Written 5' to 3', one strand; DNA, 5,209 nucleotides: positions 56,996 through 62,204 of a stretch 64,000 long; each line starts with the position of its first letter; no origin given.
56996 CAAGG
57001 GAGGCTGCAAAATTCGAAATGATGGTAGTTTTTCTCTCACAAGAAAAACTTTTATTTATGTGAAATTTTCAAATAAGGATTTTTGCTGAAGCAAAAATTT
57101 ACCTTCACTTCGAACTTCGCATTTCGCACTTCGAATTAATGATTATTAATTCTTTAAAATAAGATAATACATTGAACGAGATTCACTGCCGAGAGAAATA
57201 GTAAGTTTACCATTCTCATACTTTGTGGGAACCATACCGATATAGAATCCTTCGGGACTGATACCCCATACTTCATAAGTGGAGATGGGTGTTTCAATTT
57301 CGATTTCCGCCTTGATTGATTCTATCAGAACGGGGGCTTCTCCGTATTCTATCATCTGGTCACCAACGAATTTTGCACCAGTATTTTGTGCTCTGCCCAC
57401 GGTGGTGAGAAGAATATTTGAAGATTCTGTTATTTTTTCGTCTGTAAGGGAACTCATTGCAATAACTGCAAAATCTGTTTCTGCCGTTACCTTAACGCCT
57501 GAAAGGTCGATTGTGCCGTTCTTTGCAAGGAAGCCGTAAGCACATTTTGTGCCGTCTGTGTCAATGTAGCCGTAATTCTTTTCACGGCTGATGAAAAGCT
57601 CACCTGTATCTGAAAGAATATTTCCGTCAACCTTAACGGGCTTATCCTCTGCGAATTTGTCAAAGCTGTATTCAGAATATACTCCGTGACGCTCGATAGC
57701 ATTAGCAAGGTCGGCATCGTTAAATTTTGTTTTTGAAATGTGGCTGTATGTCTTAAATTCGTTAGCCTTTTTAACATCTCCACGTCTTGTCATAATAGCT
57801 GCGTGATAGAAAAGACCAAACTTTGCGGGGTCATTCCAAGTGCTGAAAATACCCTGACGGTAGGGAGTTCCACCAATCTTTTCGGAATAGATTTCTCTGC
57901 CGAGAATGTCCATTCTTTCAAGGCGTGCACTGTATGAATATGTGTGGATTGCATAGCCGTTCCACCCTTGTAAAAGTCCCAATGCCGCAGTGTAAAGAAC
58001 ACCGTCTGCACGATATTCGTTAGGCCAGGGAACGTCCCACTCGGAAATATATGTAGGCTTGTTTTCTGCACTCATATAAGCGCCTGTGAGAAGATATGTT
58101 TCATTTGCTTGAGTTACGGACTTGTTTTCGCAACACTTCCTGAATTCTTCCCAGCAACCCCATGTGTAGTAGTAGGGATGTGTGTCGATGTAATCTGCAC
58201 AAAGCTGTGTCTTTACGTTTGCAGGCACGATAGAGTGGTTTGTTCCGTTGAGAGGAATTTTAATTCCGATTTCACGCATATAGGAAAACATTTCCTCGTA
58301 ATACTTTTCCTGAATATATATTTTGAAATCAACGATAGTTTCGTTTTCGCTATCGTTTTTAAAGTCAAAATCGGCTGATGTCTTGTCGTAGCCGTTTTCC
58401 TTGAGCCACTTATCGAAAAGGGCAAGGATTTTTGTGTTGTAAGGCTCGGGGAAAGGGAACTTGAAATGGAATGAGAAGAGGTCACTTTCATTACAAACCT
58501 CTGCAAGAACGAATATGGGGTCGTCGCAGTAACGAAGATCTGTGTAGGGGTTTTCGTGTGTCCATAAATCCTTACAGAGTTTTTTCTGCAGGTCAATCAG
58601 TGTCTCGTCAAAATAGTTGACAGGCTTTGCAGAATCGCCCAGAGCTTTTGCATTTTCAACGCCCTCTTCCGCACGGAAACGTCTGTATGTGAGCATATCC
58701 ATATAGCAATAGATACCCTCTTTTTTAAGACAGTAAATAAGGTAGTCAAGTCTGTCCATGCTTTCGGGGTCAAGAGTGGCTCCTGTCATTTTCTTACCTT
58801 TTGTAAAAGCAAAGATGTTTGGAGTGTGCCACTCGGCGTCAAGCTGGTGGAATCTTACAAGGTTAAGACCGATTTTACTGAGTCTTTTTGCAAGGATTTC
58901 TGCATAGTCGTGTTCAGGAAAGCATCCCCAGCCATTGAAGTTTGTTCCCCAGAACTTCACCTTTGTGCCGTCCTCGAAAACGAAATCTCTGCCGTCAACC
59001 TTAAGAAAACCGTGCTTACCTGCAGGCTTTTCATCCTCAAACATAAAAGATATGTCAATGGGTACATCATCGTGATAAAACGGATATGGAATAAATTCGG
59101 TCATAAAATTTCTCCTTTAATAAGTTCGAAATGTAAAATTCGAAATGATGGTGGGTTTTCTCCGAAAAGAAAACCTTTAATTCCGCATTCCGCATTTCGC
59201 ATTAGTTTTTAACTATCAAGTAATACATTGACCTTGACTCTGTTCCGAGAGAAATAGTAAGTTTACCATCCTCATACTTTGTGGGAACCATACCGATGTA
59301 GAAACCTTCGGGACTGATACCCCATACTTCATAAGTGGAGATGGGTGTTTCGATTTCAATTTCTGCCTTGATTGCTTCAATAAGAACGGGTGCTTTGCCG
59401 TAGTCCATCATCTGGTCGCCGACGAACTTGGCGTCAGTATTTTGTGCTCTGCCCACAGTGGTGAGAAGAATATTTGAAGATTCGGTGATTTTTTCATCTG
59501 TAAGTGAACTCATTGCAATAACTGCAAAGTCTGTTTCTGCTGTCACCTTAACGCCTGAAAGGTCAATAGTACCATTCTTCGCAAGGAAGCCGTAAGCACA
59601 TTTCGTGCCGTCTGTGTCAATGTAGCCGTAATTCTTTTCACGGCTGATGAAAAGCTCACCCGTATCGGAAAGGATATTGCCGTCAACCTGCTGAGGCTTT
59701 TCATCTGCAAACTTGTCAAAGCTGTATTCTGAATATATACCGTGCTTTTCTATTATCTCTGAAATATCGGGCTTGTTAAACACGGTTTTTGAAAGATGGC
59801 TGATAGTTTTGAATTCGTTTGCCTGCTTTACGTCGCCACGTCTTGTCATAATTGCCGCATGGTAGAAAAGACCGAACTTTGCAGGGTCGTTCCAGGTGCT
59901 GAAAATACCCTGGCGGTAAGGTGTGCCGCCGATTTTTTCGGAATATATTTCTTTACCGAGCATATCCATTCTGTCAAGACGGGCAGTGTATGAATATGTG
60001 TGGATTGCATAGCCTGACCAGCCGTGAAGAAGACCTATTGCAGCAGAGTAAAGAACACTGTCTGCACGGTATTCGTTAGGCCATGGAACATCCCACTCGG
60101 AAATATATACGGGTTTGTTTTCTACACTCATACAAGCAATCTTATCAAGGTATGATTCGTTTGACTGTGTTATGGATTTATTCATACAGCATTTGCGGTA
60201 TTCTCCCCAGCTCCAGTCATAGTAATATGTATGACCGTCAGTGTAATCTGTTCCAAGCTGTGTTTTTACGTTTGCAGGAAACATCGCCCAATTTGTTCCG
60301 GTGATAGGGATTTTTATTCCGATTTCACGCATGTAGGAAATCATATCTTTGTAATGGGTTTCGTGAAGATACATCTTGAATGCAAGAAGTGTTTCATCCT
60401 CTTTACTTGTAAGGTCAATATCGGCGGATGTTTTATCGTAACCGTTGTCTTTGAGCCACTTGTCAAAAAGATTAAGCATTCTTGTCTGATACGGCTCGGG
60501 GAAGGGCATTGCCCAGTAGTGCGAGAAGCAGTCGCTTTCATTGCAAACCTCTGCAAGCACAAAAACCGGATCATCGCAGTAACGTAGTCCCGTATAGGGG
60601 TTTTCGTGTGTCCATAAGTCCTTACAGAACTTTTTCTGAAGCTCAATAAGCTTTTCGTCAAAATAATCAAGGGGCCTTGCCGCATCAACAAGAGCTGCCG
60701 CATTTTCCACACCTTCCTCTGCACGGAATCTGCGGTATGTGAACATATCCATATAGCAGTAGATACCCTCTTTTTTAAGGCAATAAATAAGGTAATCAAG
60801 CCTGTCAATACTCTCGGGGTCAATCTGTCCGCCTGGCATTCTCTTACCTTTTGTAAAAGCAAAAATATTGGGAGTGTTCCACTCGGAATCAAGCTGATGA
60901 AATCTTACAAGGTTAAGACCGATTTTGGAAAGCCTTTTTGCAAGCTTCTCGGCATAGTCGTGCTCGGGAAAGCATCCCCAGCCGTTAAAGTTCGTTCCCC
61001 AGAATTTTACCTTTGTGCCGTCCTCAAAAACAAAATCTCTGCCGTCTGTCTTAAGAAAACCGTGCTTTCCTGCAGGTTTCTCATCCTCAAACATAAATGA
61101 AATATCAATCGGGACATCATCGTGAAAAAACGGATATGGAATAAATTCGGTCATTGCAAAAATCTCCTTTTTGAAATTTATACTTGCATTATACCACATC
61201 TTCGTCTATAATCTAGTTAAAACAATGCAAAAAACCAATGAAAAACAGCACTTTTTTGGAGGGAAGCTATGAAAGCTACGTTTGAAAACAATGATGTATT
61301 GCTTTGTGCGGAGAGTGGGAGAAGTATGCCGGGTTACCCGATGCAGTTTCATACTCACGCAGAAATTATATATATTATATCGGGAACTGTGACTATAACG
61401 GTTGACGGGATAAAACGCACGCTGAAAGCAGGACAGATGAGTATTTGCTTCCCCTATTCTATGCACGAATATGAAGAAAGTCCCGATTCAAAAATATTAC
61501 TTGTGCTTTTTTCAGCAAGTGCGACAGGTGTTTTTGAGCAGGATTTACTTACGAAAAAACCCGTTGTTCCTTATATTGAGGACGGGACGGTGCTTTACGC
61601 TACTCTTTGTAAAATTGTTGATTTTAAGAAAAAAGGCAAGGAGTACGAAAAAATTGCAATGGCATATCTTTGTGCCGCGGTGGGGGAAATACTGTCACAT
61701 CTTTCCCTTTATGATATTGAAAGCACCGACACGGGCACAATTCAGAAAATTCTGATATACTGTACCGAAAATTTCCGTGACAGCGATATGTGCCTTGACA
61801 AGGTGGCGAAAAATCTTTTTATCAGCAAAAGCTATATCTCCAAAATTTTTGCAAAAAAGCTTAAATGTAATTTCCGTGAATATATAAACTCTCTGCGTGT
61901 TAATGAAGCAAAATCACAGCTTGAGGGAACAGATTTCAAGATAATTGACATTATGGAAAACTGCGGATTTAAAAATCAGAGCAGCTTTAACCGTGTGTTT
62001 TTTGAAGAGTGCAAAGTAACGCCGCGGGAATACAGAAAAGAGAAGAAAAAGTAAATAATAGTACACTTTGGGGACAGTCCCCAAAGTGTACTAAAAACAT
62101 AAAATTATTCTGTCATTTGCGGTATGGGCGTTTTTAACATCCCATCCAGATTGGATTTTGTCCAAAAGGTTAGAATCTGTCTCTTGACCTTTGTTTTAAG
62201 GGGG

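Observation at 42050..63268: Second locus: cytoplasmic enzyme set with three ceramidase-like paralogs, a FucI-like isomerase, NagA/NagB-like enzymes and unassigned glycosidase-like proteins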

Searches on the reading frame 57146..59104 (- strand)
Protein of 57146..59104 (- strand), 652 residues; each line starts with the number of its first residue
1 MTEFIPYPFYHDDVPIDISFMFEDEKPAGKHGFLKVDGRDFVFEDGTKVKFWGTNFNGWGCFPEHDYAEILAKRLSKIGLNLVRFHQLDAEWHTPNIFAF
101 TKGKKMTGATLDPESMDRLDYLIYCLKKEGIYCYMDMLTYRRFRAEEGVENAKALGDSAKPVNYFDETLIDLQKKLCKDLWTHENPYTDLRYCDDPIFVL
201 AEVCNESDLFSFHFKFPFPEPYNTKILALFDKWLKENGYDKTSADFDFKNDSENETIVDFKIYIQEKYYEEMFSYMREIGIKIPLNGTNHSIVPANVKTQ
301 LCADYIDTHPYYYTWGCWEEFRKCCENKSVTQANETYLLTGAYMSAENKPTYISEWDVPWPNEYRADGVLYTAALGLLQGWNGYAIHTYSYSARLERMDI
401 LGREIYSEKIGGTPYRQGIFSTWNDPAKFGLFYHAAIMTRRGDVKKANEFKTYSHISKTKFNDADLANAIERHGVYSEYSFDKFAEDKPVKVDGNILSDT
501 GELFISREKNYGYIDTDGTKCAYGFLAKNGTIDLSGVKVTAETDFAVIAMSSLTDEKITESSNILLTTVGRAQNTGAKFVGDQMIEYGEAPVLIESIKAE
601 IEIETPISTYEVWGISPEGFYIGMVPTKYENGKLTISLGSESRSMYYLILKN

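Call 5: search_protein_families(library=pfam, proteins=[window:57146-59104:-], max_evalue=0.01)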
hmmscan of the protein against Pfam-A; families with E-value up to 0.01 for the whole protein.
window:57146-59104:- (652 aa): 0 families

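Call 6: search_protein_families(library=ncbifam, proteins=[window:57146-59104:-], max_evalue=0.01)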
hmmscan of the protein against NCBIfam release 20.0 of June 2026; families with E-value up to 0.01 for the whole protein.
window:57146-59104:- (652 aa): 0 families

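Call 41: search_solved_structures(query=window:57146-59104:-, max_evalue=1)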
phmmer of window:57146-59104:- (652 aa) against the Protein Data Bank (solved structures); distinct sequences matched with E-value up to 1: 0.

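Call 60: search_solved_structures(query=A2, max_evalue=5, show_alignments=2)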
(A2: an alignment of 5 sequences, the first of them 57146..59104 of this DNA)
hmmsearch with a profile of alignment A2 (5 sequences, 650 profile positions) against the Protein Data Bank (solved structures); distinct sequences matched with E-value up to 5: 8.
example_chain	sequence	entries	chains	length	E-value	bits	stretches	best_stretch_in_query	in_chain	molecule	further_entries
4qp0_A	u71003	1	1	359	0.0068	18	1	37-212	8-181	Endo-beta-mannanase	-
3pz9_A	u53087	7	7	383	0.039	15.5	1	115-209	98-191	Mannan endo-1,4-beta-mannosidase. Glycosyl Hydrolase family 5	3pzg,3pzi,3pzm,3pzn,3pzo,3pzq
1rh9_A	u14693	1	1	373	0.056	15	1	93-211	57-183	endo-beta-mannanase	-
6tn6_A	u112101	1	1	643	0.087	14.3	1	115-209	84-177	Mannan endo-1,4-beta-mannosidase. Glycosyl Hydrolase family 5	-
1l1p_A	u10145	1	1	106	0.13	13.7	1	33-84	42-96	trigger factor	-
5zr0_A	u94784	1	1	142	0.28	12.7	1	33-84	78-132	Maltose-binding periplasmic protein,Trigger factor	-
1xhk_A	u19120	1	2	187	1.7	10.1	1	426-524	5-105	Putative protease La homolog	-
9hnh_A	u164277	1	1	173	3.6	9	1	214-269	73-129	Chains: A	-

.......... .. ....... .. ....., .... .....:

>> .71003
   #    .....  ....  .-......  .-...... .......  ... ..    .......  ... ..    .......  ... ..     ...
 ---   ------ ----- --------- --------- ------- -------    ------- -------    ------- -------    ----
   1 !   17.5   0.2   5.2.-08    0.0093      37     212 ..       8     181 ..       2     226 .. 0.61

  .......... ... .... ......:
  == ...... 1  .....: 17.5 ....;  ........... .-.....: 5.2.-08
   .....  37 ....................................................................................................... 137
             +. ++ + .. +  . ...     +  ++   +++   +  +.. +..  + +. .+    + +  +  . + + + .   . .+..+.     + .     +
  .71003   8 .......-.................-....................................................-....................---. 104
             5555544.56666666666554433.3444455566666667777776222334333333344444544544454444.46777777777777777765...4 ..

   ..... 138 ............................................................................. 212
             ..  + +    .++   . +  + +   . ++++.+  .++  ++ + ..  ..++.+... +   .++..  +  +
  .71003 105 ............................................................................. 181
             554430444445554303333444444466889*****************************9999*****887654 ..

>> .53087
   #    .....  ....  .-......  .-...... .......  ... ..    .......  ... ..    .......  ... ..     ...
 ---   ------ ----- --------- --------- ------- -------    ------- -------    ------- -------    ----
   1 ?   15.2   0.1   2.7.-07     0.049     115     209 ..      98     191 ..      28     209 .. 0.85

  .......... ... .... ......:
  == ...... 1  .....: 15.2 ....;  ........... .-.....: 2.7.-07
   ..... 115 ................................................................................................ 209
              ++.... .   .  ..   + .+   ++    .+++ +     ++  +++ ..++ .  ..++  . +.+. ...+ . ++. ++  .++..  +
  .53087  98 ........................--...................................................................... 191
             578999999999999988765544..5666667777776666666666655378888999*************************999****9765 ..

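Call 79: search_protein_representatives(protein=window:57146-59104:-)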
Query: 652 residues. Proteins with E-value up to 0.001 (for the whole library): 5165; up to 1e-10: 3583; up to 1e-30: 1358. The best 150 are listed.
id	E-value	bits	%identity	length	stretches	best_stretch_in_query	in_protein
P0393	6.4e-216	735.1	55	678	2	1-449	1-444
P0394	1.9e-207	707.1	52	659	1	3-650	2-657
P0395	3.5e-178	610.4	49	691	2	1-450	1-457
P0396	1.0e-174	598.9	48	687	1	3-649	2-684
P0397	2.0e-173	594.7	45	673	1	1-650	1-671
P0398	4.3e-168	577.1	48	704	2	5-451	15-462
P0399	1.2e-167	575.6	44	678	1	1-651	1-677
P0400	4.9e-167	573.5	45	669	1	1-650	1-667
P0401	1.5e-154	532.3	43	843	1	4-649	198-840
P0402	1.3e-153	529.2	43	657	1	6-651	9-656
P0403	2.8e-153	528.1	44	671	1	3-650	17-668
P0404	2.3e-150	518.5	48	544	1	116-649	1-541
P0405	1.4e-146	505.9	45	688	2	1-451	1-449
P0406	1.2e-144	499.6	44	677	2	4-447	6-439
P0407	1.4e-142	492.8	43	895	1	3-650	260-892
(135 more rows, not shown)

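Call 81: search_solved_structures(query=A4, max_evalue=1, show_alignments=1)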
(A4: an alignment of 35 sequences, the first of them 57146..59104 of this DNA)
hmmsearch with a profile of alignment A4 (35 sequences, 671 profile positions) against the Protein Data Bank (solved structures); distinct sequences matched with E-value up to 1: 13.
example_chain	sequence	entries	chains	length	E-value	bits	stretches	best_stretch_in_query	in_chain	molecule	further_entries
3pz9_A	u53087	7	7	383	2.7e-10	42.5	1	135-239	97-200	Mannan endo-1,4-beta-mannosidase. Glycosyl Hydrolase family 5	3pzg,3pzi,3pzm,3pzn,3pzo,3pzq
4qp0_A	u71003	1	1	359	4.6e-10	41.7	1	56-232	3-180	Endo-beta-mannanase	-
6tn6_A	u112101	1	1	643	1.2e-09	40.3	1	135-238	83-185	Mannan endo-1,4-beta-mannosidase. Glycosyl Hydrolase family 5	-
8gf3_A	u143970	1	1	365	1.2e-09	40.3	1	133-243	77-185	GH5 Mannanase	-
1rh9_A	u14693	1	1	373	5.1e-08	35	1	133-231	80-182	endo-beta-mannanase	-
9m20_A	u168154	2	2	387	8.6e-06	27.6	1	138-232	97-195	mannan endo-1,4-beta-mannosidase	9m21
3ziz_A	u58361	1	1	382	0.004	18.8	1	52-229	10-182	GH5 ENDO-BETA-1,4-MANNANASE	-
4hty_A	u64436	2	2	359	0.012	17.2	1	58-118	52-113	Cellulase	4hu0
5a8m_A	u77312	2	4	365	0.026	16.1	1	15-109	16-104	PUTATIVE RETAINING B-GLYCOSIDASE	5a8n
5a8o_A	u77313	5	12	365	0.026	16.1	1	15-109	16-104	PUTATIVE RETAINING B-GLYCOSIDASE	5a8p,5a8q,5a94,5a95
1px8_A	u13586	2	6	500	0.073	14.6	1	281-393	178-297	Beta-xylosidase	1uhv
4oif_A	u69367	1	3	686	0.11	14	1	203-373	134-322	Beta-galactosidase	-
5dfa_A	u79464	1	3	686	0.19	13.2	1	203-333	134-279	Beta-galactosidase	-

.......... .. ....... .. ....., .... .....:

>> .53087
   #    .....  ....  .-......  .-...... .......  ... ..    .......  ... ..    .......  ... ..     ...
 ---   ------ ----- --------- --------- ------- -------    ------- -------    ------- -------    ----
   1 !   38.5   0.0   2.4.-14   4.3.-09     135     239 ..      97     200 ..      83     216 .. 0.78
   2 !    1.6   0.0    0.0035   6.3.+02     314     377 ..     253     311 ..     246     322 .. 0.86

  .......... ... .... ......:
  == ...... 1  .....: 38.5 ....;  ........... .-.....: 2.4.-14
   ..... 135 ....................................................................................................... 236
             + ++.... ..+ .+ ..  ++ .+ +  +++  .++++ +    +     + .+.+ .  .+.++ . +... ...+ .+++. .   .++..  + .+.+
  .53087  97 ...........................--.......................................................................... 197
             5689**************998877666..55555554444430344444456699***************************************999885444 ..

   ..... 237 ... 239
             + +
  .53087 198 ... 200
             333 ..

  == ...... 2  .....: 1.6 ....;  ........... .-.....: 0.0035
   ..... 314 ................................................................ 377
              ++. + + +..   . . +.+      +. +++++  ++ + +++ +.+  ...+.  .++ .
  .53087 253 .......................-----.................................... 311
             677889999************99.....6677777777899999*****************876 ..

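Call 82: search_protein_families(library=pfam, alignment_id=A4, max_evalue=0.001)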
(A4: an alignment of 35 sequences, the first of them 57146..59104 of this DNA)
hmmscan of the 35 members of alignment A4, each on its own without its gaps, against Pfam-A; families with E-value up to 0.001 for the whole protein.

A. member 1, window:57146-59104:- (652 aa): 0 families

B. families by the number of members that match (of 35 scanned): 2 families
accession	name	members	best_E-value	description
PF00150.24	Cellulase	9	1.5e-09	Cellulase (glycosyl hydrolase family 5)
PF02449.21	Glyco_hydro_42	4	2.8e-05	Beta-galactosidase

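Call 83: predict_structure(alignment_id=A3)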
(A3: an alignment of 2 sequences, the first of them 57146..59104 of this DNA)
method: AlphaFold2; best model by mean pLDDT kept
length: 652 residues; sequences in the alignment: 2
mean_pLDDT: 35.2   pTM: 0.27
mean pLDDT of the five models: 35.2, 33.5, 31.6, 30.6, 26.9
residues with pLDDT >= 90: 0; 70-90: 17; 50-70: 64; < 50: 571
segments of 3 or more residues with pLDDT < 50: 1-221, 272-397, 408-427, 456-652
pLDDT, mean of each block of 10 residues (from residue 1): 26 29 26 24 29 23 31 39 28 25 26 34 39 33 38 31 30 36 26 23 25 38 62 83 70 59 54 42 31 35 31 29 27 26 25 29 35 41 29 44 54 44 44 54 57 47 38 30 25 30 33 32 24 24 29 24 25 21 20 24 35 38 40 41 39 34
secondary structure, 60 per line:
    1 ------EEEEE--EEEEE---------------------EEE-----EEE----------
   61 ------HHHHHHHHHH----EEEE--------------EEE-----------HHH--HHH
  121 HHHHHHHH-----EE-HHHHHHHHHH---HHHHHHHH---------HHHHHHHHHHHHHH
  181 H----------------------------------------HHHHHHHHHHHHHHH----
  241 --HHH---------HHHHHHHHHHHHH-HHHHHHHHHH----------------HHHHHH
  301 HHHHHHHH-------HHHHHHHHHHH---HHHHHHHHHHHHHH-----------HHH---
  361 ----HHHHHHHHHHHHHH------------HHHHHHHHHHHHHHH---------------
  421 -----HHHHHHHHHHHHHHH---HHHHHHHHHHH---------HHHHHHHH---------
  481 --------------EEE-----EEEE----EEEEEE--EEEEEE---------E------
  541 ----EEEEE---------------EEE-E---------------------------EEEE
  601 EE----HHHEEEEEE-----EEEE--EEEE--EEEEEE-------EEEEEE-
elements in order: E7-11 E14-18 E40-42 E48-50 H67-76 E81-84 E99-101 H118-128 H137-146 H150-157 H167-181 H222-236 H255-267 H269-278 H295-308 H316-326 H330-343 H365-378 H391-405 H426-440 H444-454 H464-471 E495-497 E503-506 E511-516 E519-524 E545-549 E565-567 E597-602 E610-615 E621-624 E627-630 E633-638 E646-651

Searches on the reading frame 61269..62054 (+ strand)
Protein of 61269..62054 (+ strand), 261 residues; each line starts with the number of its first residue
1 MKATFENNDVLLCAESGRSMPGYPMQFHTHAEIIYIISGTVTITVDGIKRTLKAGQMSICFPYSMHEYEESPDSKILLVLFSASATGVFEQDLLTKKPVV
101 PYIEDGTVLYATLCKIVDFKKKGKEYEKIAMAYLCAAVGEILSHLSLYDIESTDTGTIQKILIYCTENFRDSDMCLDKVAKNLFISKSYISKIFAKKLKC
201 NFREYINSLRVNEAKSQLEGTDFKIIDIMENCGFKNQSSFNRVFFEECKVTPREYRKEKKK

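Call 5: search_protein_families(library=pfam, proteins=[window:61269-62054:+], max_evalue=0.01)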
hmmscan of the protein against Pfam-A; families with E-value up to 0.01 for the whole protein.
window:61269-62054:+ (261 aa): 5 families
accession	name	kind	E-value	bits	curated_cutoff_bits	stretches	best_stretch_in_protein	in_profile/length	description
PF12833.13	HTH_18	-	1.4e-19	70.6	33.6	1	180-257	2-79/80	Helix-turn-helix domain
PF00165.29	HTH_AraC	-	9e-10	38.9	26.6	1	219-257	2-42/42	Bacterial regulatory helix-turn-helix proteins, AraC family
PF07883.17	Cupin_2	-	4e-07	30.1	27.2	1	24-69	12-57/70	Cupin domain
PF02311.25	AraC_binding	-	5.6e-07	29.8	21.1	1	13-81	6-76/135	AraC-like ligand binding domain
PF05899.18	Cupin_3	-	0.00076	19.6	23.5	1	23-57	19-53/74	EutQ-like cupin domain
